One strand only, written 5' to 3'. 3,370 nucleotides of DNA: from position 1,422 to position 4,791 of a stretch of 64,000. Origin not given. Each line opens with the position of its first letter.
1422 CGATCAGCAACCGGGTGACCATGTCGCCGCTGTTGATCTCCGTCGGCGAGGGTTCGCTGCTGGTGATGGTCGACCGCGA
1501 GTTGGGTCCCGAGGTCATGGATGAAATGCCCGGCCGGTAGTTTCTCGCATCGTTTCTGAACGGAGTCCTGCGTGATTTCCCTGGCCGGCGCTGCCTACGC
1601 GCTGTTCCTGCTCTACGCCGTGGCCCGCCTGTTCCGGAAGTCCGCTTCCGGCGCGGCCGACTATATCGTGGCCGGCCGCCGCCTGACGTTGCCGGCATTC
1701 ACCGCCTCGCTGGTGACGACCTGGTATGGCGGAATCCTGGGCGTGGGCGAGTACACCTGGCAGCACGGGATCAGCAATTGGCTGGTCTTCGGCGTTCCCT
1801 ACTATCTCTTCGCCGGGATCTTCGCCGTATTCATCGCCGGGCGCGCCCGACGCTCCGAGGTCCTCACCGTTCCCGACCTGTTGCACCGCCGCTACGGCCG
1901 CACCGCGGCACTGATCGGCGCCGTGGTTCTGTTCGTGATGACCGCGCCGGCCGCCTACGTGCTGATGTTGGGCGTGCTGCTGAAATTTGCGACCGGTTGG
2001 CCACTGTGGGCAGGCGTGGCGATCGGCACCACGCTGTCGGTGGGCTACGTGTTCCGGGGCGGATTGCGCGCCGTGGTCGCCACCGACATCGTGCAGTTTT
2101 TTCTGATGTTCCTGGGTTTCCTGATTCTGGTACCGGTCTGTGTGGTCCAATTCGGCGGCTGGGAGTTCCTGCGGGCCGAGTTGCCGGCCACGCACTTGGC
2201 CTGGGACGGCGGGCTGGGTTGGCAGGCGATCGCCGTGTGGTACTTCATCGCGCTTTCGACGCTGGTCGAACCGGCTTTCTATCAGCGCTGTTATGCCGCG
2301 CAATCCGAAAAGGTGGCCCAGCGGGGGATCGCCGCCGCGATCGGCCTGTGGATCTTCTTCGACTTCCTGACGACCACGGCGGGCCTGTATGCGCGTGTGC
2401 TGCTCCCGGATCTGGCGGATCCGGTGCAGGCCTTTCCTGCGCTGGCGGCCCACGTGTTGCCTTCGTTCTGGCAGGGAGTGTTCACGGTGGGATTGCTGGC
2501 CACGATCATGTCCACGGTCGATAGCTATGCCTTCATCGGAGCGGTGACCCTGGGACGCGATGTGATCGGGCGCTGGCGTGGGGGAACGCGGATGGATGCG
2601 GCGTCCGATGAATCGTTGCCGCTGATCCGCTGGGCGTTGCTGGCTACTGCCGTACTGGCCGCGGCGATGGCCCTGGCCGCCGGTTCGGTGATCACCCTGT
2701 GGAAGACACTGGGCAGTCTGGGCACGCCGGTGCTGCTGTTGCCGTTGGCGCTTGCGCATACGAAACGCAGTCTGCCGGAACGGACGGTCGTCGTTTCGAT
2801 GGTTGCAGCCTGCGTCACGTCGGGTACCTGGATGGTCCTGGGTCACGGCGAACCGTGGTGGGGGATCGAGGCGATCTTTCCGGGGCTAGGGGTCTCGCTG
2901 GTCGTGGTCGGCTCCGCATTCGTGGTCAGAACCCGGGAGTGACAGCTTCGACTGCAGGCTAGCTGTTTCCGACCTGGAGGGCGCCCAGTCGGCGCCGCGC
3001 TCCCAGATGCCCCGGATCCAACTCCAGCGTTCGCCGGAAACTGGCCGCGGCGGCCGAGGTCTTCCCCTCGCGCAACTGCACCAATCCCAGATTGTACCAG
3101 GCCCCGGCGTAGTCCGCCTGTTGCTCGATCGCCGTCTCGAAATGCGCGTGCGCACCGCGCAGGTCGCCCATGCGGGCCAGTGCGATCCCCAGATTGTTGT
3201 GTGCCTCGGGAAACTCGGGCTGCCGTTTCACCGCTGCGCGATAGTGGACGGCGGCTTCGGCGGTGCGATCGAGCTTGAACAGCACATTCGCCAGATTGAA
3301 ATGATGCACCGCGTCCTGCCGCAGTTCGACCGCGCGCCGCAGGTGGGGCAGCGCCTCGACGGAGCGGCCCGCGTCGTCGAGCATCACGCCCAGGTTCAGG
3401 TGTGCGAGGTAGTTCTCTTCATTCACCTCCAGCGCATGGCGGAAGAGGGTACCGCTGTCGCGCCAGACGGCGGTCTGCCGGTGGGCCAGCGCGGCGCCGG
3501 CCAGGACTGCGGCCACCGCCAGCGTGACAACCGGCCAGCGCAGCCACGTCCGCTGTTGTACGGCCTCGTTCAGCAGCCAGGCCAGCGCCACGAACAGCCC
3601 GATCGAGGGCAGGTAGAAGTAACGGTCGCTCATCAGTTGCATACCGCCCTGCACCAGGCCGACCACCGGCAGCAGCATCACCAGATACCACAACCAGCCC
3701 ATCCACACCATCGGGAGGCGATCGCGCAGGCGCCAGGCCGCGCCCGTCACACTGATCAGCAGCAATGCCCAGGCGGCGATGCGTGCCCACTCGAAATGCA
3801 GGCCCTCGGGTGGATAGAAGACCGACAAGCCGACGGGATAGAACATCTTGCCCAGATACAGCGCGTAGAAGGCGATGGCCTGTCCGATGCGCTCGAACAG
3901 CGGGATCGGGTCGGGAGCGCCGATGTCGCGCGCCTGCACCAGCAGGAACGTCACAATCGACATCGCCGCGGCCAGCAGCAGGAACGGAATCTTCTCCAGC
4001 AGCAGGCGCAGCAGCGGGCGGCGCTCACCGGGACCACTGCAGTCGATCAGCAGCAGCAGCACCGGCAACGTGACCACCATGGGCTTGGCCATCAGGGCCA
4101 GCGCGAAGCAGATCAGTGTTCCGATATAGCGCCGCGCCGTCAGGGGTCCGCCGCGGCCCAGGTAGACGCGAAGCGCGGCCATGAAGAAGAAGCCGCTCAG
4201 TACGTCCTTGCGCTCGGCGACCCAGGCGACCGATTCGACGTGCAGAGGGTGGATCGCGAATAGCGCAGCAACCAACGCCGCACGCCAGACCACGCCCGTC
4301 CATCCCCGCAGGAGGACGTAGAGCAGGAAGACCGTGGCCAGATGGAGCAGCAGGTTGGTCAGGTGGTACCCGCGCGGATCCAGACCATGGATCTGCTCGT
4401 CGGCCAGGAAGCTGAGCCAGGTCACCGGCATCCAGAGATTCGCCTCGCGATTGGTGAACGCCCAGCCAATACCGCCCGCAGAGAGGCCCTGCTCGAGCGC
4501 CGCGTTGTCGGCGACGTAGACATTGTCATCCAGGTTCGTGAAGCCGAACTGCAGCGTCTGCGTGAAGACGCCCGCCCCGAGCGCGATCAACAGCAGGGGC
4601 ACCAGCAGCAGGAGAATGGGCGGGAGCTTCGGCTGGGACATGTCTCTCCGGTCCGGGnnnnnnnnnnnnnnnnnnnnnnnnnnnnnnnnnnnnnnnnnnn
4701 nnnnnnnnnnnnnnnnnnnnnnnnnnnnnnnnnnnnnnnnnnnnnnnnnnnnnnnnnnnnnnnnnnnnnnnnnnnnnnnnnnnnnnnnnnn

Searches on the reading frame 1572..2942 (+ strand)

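Call 54: search_protein_families(library=pfam, proteins=[window:1572-2942:+], max_evalue=0.0001)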
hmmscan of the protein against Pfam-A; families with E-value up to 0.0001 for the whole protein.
window:1572-2942:+ (456 aa): 1 family
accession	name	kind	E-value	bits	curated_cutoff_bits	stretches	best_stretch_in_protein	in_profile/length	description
PF00474.23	SSF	-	2.1e-28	99.7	22.8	1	31-390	1-387/406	Sodium:solute symporter family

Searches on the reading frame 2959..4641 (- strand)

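Call 54: search_protein_families(library=pfam, proteins=[window:2959-4641:-], max_evalue=0.0001)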
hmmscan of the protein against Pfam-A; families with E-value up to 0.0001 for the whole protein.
window:2959-4641:- (560 aa): 14 families
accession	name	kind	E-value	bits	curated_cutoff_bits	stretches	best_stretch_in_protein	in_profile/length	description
PF00515.34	TPR_1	-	1.8e-25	88.1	27.8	1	514-544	3-33/34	Tetratricopeptide repeat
PF07719.23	TPR_2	-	3.2e-23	80.3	27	2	478-507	1-30/34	Tetratricopeptide repeat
PF13432.12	TPR_16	-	1.5e-20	73.7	32.7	2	484-544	3-63/65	Tetratricopeptide repeat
PF13431.12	TPR_17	-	5.4e-20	70.4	24.4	0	467-498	2-33/34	Tetratricopeptide repeat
PF13414.12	TPR_11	-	9.8e-20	70.4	26.8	2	452-492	2-42/42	TPR repeat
PF13181.12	TPR_8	-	1e-13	50.7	25.7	0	512-544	1-33/34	Tetratricopeptide repeat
PF14559.12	TPR_19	-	1e-11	45.4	25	1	455-515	2-61/68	Tetratricopeptide repeat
PF13424.12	TPR_12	-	4e-11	43.4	30.1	1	479-542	4-75/77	Tetratricopeptide repeat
PF13428.12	TPR_14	-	6.1e-11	42.3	23.5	0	449-485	6-42/44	Tetratricopeptide repeat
PF13176.12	TPR_7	-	5.8e-08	32.7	27.9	0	514-545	1-34/36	Tetratricopeptide repeat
PF13374.12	TPR_10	-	6.8e-08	32.7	27.5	0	416-444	7-35/42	Tetratricopeptide repeat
PF13174.12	TPR_6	-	8.6e-07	29.6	26.3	0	514-544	2-32/33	Tetratricopeptide repeat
PF07721.20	TPR_4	-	1.3e-06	28.9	27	0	413-436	3-26/26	Tetratricopeptide repeat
PF13371.12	TPR_9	-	2.8e-05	24.5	35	0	474-509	25-60/73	Tetratricopeptide repeat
